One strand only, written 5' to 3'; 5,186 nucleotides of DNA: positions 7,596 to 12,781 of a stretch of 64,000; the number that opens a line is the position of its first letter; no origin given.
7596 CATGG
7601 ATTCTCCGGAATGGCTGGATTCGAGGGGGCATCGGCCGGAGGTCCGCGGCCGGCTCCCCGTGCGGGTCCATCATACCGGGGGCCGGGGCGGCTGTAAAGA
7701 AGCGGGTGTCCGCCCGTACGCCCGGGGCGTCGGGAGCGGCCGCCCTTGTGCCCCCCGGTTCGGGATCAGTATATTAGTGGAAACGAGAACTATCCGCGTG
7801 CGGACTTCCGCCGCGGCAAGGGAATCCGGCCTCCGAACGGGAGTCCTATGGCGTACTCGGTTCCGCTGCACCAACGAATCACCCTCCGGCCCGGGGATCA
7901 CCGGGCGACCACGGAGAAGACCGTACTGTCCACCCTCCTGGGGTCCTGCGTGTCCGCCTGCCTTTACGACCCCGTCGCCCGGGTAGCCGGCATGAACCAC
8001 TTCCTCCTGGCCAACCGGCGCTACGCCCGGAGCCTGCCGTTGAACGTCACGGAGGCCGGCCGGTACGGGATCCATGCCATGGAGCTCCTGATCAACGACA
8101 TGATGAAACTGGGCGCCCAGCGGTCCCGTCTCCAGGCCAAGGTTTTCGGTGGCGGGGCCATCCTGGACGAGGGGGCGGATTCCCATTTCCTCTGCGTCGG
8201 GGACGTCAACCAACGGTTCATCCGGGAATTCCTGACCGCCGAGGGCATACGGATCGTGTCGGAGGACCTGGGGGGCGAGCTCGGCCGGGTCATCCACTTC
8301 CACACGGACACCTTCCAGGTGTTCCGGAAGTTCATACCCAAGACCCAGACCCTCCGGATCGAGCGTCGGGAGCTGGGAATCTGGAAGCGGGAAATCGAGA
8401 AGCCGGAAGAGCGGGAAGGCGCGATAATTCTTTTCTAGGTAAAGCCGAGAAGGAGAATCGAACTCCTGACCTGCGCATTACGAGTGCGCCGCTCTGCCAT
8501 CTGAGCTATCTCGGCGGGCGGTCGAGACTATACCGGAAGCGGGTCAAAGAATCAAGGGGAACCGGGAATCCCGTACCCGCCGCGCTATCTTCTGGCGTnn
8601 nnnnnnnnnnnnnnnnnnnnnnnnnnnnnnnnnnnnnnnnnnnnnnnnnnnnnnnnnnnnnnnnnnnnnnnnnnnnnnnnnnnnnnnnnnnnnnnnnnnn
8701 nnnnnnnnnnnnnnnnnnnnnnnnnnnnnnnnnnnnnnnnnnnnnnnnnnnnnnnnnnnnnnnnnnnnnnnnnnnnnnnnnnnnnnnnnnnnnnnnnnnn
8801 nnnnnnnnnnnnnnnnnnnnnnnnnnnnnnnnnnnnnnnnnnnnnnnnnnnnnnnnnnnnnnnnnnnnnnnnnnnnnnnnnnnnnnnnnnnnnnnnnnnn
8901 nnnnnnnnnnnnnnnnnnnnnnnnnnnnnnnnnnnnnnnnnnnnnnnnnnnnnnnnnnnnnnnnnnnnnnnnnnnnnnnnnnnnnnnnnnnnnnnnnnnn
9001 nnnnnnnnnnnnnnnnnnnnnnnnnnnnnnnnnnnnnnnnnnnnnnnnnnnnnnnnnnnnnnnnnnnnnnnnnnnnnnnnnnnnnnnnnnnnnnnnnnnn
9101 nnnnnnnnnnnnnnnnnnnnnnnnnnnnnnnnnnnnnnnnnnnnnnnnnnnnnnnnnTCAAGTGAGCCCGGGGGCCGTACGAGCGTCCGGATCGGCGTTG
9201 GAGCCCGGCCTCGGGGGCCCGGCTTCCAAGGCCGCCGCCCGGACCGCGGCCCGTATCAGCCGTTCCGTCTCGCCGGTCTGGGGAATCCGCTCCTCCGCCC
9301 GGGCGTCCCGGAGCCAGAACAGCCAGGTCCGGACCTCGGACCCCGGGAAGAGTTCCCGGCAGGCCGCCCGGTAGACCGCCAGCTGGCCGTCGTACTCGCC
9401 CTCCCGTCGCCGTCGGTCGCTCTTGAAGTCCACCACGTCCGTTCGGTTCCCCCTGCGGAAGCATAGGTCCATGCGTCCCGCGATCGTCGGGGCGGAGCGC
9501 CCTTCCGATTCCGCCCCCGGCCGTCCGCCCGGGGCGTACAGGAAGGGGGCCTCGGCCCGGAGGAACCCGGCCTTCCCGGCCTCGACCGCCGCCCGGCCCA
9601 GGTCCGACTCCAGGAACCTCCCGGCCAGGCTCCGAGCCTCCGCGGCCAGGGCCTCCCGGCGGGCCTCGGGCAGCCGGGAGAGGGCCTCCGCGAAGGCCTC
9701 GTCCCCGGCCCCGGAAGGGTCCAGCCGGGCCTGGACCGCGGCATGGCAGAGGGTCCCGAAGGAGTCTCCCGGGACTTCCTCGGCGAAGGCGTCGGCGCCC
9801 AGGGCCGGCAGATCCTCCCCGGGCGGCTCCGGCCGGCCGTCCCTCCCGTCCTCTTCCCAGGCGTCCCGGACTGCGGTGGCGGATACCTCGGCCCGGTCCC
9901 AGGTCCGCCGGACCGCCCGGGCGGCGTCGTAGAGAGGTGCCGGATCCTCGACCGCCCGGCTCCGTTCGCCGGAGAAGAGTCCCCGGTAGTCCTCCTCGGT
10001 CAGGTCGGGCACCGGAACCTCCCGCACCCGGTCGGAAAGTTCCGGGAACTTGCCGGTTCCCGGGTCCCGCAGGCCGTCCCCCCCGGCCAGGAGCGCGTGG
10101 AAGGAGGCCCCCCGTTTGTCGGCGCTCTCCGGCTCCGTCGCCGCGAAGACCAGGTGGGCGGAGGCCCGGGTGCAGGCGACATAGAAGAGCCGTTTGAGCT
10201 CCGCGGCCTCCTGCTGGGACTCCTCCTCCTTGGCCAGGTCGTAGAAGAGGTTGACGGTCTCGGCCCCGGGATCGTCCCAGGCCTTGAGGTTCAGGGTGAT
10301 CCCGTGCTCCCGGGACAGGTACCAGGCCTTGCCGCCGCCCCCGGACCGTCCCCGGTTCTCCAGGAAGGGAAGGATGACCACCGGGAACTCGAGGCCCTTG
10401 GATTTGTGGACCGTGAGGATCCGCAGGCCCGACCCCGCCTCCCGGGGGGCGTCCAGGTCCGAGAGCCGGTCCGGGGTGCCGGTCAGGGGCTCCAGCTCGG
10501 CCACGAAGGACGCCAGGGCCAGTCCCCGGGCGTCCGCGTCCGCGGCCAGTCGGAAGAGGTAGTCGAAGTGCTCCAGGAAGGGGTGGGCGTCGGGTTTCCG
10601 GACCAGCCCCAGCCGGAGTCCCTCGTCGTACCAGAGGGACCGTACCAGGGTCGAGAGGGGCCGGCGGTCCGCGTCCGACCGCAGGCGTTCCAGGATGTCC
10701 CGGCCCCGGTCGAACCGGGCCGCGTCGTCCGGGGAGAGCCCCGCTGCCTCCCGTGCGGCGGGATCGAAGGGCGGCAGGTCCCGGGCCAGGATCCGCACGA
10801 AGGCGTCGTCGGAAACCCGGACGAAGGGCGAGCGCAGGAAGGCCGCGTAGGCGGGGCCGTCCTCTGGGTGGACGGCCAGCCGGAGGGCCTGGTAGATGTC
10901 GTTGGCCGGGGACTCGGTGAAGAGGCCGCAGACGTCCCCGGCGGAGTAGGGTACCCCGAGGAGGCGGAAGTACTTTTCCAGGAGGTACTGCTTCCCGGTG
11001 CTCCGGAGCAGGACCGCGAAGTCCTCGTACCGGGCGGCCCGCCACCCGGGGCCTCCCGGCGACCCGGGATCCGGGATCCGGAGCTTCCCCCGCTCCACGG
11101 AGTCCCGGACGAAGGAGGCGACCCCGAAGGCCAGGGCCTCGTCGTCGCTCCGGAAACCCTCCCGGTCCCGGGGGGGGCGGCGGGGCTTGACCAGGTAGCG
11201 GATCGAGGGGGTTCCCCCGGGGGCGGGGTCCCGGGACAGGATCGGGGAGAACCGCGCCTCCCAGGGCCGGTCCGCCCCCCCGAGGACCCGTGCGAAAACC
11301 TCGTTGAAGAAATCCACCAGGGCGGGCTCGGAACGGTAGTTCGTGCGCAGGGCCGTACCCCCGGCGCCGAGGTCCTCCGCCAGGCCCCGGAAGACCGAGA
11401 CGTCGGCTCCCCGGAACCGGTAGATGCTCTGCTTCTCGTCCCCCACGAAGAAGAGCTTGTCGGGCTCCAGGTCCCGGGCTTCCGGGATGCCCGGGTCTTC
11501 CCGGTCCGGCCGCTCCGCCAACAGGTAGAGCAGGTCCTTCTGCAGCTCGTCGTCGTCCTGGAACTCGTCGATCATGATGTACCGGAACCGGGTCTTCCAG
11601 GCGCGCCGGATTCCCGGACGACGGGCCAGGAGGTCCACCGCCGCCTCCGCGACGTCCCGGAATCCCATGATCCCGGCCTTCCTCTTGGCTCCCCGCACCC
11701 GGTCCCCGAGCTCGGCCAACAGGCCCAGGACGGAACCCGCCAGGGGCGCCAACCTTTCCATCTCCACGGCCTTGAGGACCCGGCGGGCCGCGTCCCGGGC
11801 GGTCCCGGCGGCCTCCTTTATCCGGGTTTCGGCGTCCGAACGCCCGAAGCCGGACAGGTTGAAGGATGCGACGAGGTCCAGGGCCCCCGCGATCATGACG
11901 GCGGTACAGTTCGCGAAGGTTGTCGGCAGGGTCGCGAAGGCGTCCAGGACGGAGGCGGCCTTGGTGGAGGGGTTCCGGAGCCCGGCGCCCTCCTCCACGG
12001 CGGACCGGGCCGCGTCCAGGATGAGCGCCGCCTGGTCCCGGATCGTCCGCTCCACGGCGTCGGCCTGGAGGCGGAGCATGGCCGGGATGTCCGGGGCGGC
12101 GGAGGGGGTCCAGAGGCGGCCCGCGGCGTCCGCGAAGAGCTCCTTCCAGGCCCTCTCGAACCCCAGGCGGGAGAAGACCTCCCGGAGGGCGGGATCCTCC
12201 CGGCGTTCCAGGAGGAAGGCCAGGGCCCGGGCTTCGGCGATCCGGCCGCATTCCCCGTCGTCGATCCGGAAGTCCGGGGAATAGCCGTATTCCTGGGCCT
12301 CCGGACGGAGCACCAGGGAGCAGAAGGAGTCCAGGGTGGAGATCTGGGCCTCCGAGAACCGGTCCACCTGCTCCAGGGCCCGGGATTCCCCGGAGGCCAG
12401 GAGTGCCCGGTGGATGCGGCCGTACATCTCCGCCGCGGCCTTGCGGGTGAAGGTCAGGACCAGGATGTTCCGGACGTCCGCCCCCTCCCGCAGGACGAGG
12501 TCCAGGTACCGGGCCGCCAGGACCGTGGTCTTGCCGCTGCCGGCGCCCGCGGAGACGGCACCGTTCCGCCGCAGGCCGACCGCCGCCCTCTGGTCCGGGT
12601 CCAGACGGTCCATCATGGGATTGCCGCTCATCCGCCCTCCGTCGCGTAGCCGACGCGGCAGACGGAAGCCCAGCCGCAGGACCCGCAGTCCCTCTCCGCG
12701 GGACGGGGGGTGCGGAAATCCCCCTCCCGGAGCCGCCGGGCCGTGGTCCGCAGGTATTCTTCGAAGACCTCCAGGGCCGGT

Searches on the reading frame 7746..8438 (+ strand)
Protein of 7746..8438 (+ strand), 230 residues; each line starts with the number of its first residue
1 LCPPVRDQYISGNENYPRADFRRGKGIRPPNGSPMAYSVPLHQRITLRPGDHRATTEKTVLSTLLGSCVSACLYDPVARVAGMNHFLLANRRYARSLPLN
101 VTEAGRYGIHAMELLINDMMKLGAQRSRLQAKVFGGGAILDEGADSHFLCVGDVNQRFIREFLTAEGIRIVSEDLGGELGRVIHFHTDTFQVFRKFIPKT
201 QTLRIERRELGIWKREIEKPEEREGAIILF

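Call 77: search_protein_families(library=pfam, proteins=[window:7746-8438:+])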
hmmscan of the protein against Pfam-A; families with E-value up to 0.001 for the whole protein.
window:7746-8438:+ (230 aa): 1 family
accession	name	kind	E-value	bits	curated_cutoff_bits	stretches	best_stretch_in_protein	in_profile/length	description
PF03975.18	CheD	-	3.5e-27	95.1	25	1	102-194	14-106/108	CheD chemotactic sensory transduction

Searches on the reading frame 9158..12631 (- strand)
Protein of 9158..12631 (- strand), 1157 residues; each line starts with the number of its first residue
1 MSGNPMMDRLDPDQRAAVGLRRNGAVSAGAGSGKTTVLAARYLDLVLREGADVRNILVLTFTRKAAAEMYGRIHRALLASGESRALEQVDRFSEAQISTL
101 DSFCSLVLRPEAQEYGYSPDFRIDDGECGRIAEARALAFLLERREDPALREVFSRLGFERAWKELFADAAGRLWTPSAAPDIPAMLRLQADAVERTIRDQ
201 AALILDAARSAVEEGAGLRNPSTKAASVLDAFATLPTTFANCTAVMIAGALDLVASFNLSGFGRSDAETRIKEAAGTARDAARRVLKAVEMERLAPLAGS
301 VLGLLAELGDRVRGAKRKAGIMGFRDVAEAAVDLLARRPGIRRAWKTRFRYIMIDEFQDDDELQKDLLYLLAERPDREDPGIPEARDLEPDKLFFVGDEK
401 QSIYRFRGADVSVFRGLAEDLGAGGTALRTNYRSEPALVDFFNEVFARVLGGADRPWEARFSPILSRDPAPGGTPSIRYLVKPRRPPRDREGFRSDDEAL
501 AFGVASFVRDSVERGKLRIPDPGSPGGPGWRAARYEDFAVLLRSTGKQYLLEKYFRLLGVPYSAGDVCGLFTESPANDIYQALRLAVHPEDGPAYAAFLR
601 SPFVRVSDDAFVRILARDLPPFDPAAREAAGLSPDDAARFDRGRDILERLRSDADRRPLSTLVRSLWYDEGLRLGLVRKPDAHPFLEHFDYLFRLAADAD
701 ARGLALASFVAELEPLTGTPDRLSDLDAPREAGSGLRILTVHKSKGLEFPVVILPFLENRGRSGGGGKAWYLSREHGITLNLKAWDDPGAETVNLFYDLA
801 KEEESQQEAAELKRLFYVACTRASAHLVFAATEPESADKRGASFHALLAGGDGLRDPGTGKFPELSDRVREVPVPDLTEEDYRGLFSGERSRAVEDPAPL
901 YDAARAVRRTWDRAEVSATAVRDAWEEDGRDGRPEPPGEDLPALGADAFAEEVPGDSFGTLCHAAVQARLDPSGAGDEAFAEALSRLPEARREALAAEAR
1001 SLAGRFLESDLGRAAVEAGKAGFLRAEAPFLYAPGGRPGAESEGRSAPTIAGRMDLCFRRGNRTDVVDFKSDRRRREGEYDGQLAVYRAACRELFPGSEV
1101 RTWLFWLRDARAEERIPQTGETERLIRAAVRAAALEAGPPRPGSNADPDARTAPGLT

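Call 77: search_protein_families(library=pfam, proteins=[window:9158-12631:-])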
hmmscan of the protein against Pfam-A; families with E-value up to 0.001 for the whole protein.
window:9158-12631:- (1157 aa): 5 families
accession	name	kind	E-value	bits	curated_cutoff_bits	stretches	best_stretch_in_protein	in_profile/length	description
PF00580.27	UvrD-helicase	-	4.1e-50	171.4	23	1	11-420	2-269/271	UvrD/REP helicase N-terminal domain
PF13361.12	UvrD_C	-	9.5e-19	68.4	25.6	1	736-832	287-348/350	UvrD-like helicase C-terminal domain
PF13245.12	AAA_19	-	6e-14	52.8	25.1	1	21-407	11-134/134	AAA domain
PF12705.13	PDDEXK_1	-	9.1e-11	42.6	22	1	955-1131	34-218/247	PD-(D/E)XK nuclease superfamily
PF13538.12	UvrD_C_2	-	2.2e-09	37.5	27.4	1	736-755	2-23/52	UvrD-like helicase C-terminal domain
